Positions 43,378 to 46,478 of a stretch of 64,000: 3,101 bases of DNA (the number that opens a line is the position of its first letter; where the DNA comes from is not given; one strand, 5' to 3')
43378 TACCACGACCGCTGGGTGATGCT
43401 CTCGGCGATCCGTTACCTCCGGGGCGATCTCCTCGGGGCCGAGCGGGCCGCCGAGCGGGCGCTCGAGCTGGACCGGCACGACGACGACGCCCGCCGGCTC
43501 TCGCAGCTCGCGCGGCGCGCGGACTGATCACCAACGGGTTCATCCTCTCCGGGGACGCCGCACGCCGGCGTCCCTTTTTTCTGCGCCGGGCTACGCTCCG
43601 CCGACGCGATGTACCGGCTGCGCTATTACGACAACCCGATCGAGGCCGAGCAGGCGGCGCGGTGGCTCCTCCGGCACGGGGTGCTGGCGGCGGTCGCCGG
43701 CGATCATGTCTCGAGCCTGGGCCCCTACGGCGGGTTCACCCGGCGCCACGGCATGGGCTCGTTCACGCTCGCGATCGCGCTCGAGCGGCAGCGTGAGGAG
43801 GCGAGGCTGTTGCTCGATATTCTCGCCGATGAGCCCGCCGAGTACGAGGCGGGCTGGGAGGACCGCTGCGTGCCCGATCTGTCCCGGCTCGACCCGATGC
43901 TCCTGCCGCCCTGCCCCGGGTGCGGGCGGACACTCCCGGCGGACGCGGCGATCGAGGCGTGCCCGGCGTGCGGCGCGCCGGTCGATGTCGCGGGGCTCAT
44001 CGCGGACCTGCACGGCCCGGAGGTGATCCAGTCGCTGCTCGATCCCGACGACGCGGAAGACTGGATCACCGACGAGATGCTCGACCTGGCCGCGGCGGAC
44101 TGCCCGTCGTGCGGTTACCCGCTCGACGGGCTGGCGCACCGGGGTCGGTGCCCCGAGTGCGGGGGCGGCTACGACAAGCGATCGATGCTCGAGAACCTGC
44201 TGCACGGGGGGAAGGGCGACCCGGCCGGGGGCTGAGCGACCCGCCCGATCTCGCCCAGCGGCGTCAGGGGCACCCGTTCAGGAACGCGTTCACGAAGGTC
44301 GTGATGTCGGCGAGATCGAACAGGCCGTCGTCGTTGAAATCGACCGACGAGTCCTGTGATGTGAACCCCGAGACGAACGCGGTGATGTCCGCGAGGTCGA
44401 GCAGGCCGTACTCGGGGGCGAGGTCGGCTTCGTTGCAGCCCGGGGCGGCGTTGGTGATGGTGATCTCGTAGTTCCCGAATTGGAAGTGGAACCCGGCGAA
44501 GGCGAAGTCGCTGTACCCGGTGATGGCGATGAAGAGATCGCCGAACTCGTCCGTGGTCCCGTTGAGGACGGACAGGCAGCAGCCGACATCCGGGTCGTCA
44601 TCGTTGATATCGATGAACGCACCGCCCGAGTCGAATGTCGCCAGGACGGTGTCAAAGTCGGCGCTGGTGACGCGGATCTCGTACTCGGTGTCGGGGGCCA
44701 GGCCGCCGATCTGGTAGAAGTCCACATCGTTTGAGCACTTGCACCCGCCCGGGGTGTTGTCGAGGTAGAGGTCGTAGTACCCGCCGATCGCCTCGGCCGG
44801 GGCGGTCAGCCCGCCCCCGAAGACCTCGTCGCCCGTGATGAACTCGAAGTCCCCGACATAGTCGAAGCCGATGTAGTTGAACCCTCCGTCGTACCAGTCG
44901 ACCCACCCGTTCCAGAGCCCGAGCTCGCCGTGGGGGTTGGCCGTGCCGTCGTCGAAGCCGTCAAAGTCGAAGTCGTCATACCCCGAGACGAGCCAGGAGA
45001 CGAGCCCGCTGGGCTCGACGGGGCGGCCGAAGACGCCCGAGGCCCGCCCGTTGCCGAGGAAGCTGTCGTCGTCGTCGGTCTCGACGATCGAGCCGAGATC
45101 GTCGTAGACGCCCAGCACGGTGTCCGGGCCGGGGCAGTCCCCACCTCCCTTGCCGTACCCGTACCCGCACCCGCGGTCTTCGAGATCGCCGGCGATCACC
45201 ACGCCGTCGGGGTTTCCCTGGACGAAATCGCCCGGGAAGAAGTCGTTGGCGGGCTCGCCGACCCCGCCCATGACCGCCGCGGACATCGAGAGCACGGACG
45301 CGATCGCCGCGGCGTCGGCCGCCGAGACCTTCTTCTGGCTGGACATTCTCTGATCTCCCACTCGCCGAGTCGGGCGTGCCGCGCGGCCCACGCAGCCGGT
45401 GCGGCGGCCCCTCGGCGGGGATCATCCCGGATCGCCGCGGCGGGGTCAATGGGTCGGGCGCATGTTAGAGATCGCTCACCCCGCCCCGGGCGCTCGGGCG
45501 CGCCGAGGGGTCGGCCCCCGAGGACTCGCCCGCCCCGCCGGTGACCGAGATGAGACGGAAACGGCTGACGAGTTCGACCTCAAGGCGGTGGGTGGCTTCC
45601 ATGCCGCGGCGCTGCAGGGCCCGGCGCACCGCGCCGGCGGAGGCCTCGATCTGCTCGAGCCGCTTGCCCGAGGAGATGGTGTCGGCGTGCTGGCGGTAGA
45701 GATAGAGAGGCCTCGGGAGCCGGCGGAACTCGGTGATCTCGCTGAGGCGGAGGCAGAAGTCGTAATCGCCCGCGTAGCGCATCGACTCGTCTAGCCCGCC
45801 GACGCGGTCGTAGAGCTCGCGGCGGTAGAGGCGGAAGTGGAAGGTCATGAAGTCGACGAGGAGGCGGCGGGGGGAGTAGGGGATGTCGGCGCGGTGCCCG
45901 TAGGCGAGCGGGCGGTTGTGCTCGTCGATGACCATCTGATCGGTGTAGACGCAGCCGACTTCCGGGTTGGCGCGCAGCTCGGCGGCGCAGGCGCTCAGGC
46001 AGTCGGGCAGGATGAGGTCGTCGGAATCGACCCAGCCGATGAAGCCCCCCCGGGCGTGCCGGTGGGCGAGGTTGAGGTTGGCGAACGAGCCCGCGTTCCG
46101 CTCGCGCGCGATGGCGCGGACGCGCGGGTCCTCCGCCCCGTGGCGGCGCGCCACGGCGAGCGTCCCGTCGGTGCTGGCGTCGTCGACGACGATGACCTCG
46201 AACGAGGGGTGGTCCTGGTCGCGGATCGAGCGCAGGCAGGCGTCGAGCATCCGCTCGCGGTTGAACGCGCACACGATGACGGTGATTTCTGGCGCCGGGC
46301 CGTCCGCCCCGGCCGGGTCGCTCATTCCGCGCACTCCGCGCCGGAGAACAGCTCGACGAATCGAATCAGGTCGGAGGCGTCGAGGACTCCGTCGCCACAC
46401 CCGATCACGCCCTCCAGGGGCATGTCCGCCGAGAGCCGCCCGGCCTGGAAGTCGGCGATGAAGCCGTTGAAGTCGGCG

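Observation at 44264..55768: Island of five consecutive secreted proteins sharing a ~57-aa Cys...GCP-COOH dockerin-like module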

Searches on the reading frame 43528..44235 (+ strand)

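Call 13: search_protein_families(library=pfam, proteins=[window:43528-44235:+], max_evalue=0.001)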
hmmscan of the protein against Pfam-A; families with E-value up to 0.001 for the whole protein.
window:43528-44235:+ (235 aa): 4 families
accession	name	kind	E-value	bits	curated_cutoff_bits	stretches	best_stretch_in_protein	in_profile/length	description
PF12773.13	DZR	-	7.9e-07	29.6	27.3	1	129-212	1-45/45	Double zinc ribbon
PF23455.1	DUF7129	-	4.4e-05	23.6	30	0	192-214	14-36/45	Domain of unknown function (DUF7129)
PF24460.1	DUF7575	-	0.0003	20.5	28.5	0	189-200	3-14/28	Domain of unknown function (DUF7575)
PF14446.12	Prok-RING_1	-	0.00039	20.7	29.1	0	128-151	6-29/54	Prokaryotic RING finger family 1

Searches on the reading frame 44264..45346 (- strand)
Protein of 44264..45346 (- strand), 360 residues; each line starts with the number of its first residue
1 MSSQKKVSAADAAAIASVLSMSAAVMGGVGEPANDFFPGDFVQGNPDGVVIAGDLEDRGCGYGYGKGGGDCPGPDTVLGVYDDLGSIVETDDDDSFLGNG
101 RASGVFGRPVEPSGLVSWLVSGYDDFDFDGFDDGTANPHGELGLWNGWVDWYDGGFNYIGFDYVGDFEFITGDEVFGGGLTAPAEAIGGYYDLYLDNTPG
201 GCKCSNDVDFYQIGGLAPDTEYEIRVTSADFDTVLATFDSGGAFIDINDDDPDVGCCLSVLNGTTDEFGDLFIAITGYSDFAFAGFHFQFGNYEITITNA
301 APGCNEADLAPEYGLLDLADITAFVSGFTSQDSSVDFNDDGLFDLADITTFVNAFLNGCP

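Call 5: search_protein_families(library=ncbifam, proteins=[window:44264-45346:-], max_evalue=0.01)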
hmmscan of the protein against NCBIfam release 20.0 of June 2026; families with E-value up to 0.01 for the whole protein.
window:44264-45346:- (360 aa): 1 family
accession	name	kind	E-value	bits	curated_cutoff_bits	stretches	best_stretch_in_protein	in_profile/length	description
NF041540.1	dockerin_GC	domain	1.4e-06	28.6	29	1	312-359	14-67/67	GC-type dockerin domain-anchored protein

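Call 6: search_protein_families(library=pfam, proteins=[window:44264-45346:-], max_evalue=0.01)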
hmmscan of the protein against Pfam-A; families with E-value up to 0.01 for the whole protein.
window:44264-45346:- (360 aa): 0 families

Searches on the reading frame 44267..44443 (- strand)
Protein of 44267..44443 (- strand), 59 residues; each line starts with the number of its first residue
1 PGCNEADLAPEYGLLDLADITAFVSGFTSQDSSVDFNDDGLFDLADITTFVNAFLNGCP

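Call 16: find_homologous_proteins(query=A1, max_evalue=0.001)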
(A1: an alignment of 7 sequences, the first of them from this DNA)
Query A1 (7 sequences) (59 aa, profile of the alignment): 112 proteins with E <= 0.001 among 460 candidates.
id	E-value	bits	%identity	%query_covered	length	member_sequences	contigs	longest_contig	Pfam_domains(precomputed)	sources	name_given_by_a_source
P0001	1.2e-23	100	59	98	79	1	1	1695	-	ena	-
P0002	1.4e-23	100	62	98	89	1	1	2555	-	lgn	-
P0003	2.1e-23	100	53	100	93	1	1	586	-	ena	-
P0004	8.1e-23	98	64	100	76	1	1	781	-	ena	-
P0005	1.6e-22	97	66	98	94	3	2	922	-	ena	-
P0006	2.3e-22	96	61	97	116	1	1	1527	-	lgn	-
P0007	4.8e-22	95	56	97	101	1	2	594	-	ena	-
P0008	5.3e-22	95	53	80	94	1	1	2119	-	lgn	-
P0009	6.6e-22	95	62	98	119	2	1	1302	-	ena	-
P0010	1.3e-21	94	58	98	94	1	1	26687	-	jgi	jgi:hypothetical protein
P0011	2.0e-21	93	56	97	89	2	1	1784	-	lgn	-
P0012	2.6e-21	93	56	100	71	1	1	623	-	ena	-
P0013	2.8e-21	93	56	98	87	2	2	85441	-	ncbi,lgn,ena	-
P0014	3.8e-21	93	60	97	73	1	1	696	-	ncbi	-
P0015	4.4e-21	92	50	100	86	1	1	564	-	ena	-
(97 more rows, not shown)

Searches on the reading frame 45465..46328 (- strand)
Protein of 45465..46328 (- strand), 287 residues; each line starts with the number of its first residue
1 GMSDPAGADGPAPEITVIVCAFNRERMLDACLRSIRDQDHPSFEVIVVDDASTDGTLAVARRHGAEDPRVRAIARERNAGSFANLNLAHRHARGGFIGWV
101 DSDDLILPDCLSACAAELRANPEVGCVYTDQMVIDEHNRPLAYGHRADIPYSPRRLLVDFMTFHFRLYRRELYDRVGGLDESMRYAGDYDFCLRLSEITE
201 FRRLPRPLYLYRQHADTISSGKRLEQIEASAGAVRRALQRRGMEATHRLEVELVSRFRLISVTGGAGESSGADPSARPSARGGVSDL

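Call 13: search_protein_families(library=pfam, proteins=[window:45465-46328:-], max_evalue=0.001)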
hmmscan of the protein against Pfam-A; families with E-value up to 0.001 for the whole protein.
window:45465-46328:- (287 aa): 4 families
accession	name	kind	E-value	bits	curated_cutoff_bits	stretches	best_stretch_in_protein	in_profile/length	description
PF00535.33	Glycos_transf_2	-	9.8e-35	120.4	23.3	1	16-176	1-167/168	Glycosyl transferase family 2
PF13641.12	Glyco_tranf_2_3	-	4.7e-19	69.7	27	1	13-197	1-196/230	Glycosyltransferase like family 2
PF10111.15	Glyco_tranf_2_2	-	2.7e-13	50.5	27.3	1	16-222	1-228/276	Glycosyltransferase like family 2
PF13632.12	Glyco_trans_2_3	-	0.00026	21.3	27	1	100-207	5-119/198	Glycosyl transferase family group 2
